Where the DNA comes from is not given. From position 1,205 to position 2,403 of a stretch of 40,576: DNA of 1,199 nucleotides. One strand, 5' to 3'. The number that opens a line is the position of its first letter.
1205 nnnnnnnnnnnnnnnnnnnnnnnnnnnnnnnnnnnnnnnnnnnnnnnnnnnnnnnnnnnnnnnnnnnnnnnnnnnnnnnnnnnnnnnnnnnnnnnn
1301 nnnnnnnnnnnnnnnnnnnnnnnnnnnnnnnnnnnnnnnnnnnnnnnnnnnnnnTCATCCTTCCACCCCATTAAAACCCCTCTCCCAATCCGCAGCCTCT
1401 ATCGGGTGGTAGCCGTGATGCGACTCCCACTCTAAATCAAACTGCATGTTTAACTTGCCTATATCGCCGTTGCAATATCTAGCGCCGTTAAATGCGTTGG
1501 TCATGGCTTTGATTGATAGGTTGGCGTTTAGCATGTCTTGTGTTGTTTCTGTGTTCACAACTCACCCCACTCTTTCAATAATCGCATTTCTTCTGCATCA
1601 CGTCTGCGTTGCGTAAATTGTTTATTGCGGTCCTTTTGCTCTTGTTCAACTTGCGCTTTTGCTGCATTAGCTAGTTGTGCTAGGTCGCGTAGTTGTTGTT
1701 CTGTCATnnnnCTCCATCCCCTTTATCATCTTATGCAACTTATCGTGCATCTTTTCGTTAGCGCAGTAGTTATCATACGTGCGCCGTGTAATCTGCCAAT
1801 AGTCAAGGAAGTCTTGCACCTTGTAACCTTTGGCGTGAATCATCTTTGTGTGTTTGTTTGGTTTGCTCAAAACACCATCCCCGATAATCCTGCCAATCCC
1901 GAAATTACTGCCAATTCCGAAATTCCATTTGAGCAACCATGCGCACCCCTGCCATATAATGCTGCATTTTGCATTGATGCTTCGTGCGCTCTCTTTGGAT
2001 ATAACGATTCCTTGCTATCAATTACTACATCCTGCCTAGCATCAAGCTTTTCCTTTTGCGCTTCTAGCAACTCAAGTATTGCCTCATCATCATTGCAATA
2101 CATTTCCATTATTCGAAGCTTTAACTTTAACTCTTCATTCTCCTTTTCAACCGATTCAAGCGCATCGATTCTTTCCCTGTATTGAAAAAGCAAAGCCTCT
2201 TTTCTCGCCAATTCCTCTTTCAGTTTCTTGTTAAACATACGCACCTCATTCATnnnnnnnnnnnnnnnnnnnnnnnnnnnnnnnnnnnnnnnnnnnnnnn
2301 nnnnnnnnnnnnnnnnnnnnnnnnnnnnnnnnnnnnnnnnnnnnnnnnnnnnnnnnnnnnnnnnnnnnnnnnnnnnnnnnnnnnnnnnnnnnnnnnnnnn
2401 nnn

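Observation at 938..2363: Counter-oriented, AT-rich five-gene cassette with its own consensus promoter, inserted between portal and scaffold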

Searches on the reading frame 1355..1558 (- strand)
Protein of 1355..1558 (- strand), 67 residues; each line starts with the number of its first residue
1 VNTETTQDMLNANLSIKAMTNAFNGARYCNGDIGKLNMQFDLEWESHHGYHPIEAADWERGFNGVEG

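Call 10: search_protein_families(library=pfam, proteins=[window:1355-1558:-], max_evalue=1)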
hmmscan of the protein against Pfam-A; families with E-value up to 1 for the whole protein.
window:1355-1558:- (67 aa): 0 families

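Call 11: search_protein_families(library=phrogs, proteins=[window:1355-1558:-], max_evalue=1)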
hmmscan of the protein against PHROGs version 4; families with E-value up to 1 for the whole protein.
window:1355-1558:- (67 aa): 0 families

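Call 12: search_protein_families(library=padloc, proteins=[window:1355-1558:-], max_evalue=1)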
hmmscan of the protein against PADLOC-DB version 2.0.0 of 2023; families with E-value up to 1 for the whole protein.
window:1355-1558:- (67 aa): 0 families

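Call 13: search_protein_families(library=ncbifam, proteins=[window:1355-1558:-], max_evalue=1)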
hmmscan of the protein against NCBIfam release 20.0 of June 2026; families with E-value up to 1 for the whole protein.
window:1355-1558:- (67 aa): 0 families

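Call 23: find_homologous_proteins(query=window:1358-1558:-, max_evalue=0.01)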
Query window:1358-1558:- (67 aa): 6 proteins with E <= 0.01 among 6 candidates.
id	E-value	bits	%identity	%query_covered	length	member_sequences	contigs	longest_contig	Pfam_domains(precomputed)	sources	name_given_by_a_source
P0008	1.4e-35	138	93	100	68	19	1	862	-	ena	-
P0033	4.8e-33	130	87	100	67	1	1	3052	-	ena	-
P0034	3.6e-30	121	79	100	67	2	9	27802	-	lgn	-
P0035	1.5e-24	103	73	100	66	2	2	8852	-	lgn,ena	-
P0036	2.4e-23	99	76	87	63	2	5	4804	-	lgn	-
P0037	2.8e-19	86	63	100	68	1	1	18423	-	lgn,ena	-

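Call 44: search_solved_structures(query=A3, max_evalue=10, show_alignments=2)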
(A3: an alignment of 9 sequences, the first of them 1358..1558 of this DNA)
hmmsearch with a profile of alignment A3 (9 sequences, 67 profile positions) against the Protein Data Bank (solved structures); distinct sequences matched with E-value up to 10: 1.
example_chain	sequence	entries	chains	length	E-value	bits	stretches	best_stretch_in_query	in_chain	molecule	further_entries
1m2x_A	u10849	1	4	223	0.43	13.7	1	5-31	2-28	class B carbapenemase BlaB-1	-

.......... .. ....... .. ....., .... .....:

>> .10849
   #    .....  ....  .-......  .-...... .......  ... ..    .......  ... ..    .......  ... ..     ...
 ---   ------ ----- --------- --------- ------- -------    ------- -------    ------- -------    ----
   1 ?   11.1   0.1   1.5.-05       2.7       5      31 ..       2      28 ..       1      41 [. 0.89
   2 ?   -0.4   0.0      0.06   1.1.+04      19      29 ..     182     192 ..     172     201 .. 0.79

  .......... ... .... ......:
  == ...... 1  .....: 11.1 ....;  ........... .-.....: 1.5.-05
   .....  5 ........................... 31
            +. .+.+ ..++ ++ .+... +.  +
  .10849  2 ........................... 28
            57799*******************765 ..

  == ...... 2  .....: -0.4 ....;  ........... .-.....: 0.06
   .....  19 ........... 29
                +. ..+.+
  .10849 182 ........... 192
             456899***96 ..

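Call 54: predict_structure(alignment_id=A4)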
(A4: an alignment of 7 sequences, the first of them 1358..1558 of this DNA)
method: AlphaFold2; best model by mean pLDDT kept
length: 67 residues; sequences in the alignment: 7
mean_pLDDT: 61.1   pTM: 0.33
mean pLDDT of the five models: 61.1, 57.6, 55.7, 55.5, 54.4
residues with pLDDT >= 90: 0; 70-90: 22; 50-70: 30; < 50: 15
segments of 3 or more residues with pLDDT < 50: 21-23, 25-28, 61-67
pLDDT, mean of each block of 10 residues (from residue 1): 60 66 49 62 77 61 46
secondary structure, 60 per line:
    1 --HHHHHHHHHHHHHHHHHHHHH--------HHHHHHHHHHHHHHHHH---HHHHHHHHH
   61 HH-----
elements in order: H3-23 H32-48 H52-62

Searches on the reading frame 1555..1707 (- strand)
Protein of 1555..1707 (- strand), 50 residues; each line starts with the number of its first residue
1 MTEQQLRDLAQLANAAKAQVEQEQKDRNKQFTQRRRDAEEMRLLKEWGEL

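Call 10: search_protein_families(library=pfam, proteins=[window:1555-1707:-], max_evalue=1)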
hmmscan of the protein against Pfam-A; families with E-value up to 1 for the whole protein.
window:1555-1707:- (50 aa): 0 families

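Call 11: search_protein_families(library=phrogs, proteins=[window:1555-1707:-], max_evalue=1)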
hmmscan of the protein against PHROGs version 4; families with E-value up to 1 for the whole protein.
window:1555-1707:- (50 aa): 4 families
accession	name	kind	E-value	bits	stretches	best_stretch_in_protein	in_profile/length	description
phrog_35337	-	unknown function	0.00088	20.1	1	25-46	25-46/49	-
phrog_16627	-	unknown function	0.057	14.5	1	1-48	1-48/50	-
phrog_18891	-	tail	0.25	10.1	1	1-39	123-162/1191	tail length tape measure protein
phrog_3001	-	lysis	0.81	10.7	1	4-37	34-66/70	Rz-like spanin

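Call 12: search_protein_families(library=padloc, proteins=[window:1555-1707:-], max_evalue=1)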
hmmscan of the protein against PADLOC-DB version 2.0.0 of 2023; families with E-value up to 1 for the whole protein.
window:1555-1707:- (50 aa): 0 families

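Call 13: search_protein_families(library=ncbifam, proteins=[window:1555-1707:-], max_evalue=1)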
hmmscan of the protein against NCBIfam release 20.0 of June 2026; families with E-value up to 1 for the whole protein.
window:1555-1707:- (50 aa): 0 families

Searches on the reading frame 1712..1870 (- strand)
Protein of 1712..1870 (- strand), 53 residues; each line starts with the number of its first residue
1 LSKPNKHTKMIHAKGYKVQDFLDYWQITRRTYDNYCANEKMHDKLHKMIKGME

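Call 43: search_solved_structures(query=window:1712-1870:-, max_evalue=10, show_alignments=2)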
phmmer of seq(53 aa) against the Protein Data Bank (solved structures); distinct sequences matched with E-value up to 10: 0.

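Call 68: search_protein_families(library=pfam, proteins=[window:1712-1870:-], max_evalue=10)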
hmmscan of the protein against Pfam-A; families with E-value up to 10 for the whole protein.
seq(53 aa): 0 families

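Call 69: search_protein_families(library=phrogs, proteins=[window:1712-1870:-], max_evalue=0.1)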
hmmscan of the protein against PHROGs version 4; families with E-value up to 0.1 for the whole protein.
seq(53 aa): 0 families

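Call 82: search_solved_structures(query=A6, max_evalue=10, show_alignments=3)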
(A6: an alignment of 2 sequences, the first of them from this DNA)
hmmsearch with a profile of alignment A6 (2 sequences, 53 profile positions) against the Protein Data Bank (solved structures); distinct sequences matched with E-value up to 10: 1.
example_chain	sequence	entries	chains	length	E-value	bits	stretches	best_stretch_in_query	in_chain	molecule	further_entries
3so6_A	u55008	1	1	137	1.3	12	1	34-48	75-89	LDL receptor adaptor protein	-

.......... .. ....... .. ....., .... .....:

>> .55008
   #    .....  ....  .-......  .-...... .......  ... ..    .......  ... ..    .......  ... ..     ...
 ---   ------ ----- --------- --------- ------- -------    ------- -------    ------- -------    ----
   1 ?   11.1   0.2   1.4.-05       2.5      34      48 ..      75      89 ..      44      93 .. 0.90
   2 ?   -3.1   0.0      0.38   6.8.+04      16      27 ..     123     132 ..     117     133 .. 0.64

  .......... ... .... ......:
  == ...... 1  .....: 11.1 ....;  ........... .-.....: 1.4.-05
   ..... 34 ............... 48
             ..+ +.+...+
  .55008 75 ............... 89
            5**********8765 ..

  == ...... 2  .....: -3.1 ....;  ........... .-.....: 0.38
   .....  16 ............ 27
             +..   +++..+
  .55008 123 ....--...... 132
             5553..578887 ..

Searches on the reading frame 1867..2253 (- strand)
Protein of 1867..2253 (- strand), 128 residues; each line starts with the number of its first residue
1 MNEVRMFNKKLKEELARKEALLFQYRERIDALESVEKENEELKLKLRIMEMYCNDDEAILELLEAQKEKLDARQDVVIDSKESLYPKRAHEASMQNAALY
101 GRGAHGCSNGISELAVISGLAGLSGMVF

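Call 10: search_protein_families(library=pfam, proteins=[window:1867-2253:-], max_evalue=1)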
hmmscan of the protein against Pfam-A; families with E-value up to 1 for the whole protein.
window:1867-2253:- (128 aa): 3 families
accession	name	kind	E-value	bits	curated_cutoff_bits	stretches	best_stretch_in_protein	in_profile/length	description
PF06995.16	Phage_P2_GpU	-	0.2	11.8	27.5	1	15-68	15-71/120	Phage P2 GpU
PF25398.1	CUX1_N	-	0.6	10.5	27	0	3-45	50-93/116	CUX1-like, N-terminal tRNA-binding arm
PF07989.16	Cnn_1N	-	0.63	10.7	28.5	1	26-58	3-35/74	Centrosomin N-terminal motif 1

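Call 11: search_protein_families(library=phrogs, proteins=[window:1867-2253:-], max_evalue=1)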
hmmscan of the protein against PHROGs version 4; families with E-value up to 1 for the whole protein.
window:1867-2253:- (128 aa): 4 families
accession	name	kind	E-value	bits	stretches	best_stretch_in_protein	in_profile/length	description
phrog_17843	-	unknown function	0.018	15.7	1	10-74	132-200/241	-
phrog_9805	-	unknown function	0.02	15.8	1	10-53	21-67/82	-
phrog_7606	-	unknown function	0.13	13.8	1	9-87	43-122/134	-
phrog_10463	-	unknown function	0.27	12.8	1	29-46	34-51/57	-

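Call 12: search_protein_families(library=padloc, proteins=[window:1867-2253:-], max_evalue=1)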
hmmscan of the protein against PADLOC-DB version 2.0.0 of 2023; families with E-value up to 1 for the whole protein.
window:1867-2253:- (128 aa): 1 family
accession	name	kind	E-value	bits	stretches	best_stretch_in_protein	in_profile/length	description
PDLC03865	LmuB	-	0.03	10.5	1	7-74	365-432/1007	-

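Call 13: search_protein_families(library=ncbifam, proteins=[window:1867-2253:-], max_evalue=1)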
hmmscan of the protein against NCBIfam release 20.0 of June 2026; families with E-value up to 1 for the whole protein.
window:1867-2253:- (128 aa): 3 families
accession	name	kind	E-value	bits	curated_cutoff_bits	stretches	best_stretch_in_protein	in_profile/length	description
NF005306.0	PRK06837.1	subfamily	0.027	13.3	376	1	8-112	33-144/427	ArgE/DapE family deacylase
NF009344.0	PRK12705.1-1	equivalog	0.18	10.4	831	1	5-100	91-186/572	hypothetical protein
TIGR00219.1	mreC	equivalog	0.43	9.7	92.75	1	2-79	69-137/283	rod shape-determining protein MreC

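Call 17: list_cluster_members(proteins=[window:1870-2253:-, window:1870-2238:-, window:1712-1936:-, window:1712-1843:-, window:1558-1707:-, window:1358-1558:-, window:1098-1358:-, window:937-1098:-, window:2364-3407:+, window:3410-4687:+])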
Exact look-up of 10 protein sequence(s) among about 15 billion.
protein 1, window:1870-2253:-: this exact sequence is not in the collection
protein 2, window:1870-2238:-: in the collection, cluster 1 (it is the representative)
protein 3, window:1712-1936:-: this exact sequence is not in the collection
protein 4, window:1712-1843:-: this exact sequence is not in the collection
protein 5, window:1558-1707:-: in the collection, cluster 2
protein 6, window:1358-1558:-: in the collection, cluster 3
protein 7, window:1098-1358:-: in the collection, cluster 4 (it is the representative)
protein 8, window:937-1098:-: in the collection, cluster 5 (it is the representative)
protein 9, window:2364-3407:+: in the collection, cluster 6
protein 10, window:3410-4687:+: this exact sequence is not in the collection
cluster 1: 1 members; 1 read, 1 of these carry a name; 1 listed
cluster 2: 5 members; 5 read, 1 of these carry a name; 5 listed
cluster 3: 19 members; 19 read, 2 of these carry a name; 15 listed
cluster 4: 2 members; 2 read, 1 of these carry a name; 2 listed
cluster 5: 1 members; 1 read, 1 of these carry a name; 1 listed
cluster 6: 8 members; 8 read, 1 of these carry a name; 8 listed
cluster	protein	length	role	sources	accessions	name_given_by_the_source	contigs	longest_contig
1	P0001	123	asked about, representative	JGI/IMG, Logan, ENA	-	ABC-type phosphate transport system auxiliary subunit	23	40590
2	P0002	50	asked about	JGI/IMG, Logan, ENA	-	uncharacterized protein (DUF2345 family)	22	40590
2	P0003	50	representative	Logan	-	-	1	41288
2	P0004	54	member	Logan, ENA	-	-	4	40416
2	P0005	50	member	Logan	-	-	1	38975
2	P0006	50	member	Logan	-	-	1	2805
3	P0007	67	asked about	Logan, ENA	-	-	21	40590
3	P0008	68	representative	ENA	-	-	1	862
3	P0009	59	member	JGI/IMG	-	hypothetical protein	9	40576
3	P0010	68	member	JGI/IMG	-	hypothetical protein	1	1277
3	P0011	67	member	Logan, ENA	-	-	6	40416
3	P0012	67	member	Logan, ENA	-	-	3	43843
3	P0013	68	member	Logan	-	-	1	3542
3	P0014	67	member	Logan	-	-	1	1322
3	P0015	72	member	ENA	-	-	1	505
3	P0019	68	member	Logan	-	-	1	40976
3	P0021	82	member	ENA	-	-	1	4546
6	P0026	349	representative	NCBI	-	-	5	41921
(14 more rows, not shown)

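Call 18: find_encoding_contigs(protein=P0026, flank=6000, max_places=8)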
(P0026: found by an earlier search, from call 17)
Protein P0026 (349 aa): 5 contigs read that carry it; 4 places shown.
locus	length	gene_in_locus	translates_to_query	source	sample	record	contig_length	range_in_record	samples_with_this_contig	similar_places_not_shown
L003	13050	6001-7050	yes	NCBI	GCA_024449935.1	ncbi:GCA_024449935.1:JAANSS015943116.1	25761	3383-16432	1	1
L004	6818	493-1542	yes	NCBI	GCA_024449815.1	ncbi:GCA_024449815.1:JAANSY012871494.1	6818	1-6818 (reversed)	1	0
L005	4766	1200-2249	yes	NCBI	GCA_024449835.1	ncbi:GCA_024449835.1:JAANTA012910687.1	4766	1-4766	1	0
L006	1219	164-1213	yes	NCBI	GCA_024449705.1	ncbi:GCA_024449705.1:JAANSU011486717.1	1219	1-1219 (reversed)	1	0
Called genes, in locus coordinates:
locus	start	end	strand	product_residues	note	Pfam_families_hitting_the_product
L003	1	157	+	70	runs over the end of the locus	-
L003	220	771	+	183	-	-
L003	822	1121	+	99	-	PF13876:Phage_gp49_66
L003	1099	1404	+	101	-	-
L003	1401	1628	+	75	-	-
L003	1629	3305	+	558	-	PF04466:Terminase_3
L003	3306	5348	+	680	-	PF16510:P22_portal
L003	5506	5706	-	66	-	-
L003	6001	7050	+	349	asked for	-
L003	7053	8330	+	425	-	PF11651:P22_CoatProtein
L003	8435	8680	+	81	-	-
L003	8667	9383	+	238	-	PF11650:P22_Tail-4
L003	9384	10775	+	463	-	PF11134:Phage_stabilise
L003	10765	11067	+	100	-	-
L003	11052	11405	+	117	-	-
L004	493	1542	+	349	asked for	-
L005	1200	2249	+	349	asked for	-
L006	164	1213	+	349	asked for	-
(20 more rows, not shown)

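Call 19: find_encoding_contigs(protein=P0012, flank=5000, max_places=4)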
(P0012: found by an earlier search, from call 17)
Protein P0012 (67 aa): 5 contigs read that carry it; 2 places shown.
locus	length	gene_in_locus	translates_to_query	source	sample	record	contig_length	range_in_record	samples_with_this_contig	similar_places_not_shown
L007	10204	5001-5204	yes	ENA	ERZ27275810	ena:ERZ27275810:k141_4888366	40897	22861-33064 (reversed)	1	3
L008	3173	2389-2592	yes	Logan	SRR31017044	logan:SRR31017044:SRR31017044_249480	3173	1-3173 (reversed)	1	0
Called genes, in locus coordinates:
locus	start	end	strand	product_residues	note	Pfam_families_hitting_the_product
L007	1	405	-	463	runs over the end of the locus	PF11134:Phage_stabilise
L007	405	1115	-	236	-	-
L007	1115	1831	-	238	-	PF11650:P22_Tail-4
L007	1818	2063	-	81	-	-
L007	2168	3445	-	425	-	PF11651:P22_CoatProtein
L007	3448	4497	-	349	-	-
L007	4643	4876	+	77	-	-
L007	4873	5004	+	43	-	-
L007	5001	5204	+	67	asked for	-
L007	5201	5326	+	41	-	-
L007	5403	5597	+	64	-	-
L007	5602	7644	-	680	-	PF16510:P22_portal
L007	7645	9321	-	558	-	PF04466:Terminase_3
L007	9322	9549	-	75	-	-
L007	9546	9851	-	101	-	-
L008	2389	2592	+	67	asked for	-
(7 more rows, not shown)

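Call 20: find_encoding_contigs(protein=P0019, flank=5000, max_places=4)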
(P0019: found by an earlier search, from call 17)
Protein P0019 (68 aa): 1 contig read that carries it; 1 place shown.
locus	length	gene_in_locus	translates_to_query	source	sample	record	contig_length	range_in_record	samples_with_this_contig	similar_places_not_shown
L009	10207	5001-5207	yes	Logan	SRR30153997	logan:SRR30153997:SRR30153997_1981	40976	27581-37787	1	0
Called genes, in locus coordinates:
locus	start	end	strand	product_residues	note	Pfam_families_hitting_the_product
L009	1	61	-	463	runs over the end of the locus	PF11134:Phage_stabilise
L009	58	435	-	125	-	-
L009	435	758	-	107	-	-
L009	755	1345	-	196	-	-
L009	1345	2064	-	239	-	PF11650:P22_Tail-4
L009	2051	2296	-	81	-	-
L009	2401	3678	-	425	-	PF11651:P22_CoatProtein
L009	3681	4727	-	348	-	-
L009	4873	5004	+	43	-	-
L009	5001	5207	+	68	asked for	-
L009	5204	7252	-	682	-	PF16510:P22_portal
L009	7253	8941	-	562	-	PF04466:Terminase_3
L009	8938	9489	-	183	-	-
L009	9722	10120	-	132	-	-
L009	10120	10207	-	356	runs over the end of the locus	-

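Call 21: find_encoding_contigs(protein=P0021, flank=5000, max_places=4)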
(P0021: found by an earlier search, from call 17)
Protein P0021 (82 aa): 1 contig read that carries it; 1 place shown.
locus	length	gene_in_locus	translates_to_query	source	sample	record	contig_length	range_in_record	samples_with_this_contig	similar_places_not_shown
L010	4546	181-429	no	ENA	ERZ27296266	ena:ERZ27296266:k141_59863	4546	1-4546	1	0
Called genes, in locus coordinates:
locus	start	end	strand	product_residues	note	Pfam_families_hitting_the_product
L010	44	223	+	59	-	-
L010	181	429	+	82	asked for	-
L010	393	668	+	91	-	-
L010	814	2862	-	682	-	PF16510:P22_portal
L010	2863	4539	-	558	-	PF04466:Terminase_3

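Call 34: find_homologous_proteins(query=window:1870-2238:-, max_evalue=0.01)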
Query window:1870-2238:- (123 aa): 6 proteins with E <= 0.01 among 110 candidates.
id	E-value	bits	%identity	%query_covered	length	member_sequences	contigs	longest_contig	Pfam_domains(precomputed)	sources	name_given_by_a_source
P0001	9.2e-71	253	100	100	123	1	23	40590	-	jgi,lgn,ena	jgi:ABC-type phosphate transport system auxiliary subunit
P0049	2.8e-48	180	82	90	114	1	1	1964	-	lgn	-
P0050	4.8e-43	164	76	89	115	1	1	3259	-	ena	-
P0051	6.5e-25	105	54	95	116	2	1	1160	-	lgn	-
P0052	6.7e-24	102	51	97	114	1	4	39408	-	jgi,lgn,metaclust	metaclust:\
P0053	1.7e-16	78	58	63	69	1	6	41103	-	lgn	-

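Call 51: find_encoding_contigs(protein=P0052, flank=3000, max_places=4)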
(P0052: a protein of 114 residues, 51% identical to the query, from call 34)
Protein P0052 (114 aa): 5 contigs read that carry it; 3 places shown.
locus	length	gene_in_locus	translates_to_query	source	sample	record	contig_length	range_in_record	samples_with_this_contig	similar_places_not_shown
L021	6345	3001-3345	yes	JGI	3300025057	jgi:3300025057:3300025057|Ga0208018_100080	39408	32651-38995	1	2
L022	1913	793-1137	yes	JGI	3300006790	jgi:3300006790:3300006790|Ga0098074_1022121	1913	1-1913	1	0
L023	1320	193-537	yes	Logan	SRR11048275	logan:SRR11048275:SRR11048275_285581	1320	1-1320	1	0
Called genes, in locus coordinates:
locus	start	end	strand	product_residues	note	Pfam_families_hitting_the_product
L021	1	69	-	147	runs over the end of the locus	PF11650:P22_Tail-4 (weak)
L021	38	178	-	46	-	-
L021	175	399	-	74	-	-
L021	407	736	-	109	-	-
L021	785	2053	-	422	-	PF11651:P22_CoatProtein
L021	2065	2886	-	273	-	-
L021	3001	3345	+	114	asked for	-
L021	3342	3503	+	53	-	-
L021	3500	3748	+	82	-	-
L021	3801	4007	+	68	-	-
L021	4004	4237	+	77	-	-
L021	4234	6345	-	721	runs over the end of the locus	PF16510:P22_portal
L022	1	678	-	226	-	?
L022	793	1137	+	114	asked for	-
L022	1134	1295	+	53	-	-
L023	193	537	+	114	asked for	-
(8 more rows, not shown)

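Call 83: search_solved_structures(query=A2, max_evalue=1, show_alignments=0)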
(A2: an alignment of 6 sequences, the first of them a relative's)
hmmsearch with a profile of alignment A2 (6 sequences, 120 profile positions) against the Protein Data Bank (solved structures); distinct sequences matched with E-value up to 1: 4.
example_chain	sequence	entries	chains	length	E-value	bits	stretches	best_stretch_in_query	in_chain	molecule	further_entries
7dvf_A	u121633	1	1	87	0.0081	19.5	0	28-68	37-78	reDPBB_sym2 protein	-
7dvc_A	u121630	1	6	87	0.028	17.7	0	29-68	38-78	reDPBB_sym1 protein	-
5jv3_A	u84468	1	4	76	0.41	14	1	12-52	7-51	Chimera protein of Kinesin-like protein KIF11 and Microtubule-associated protein RP/EB fam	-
5jx1_A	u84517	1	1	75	0.5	13.7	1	13-52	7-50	Chimera protein of Kinesin-like protein KIF3A and Microtubule-associated protein RP/EB fam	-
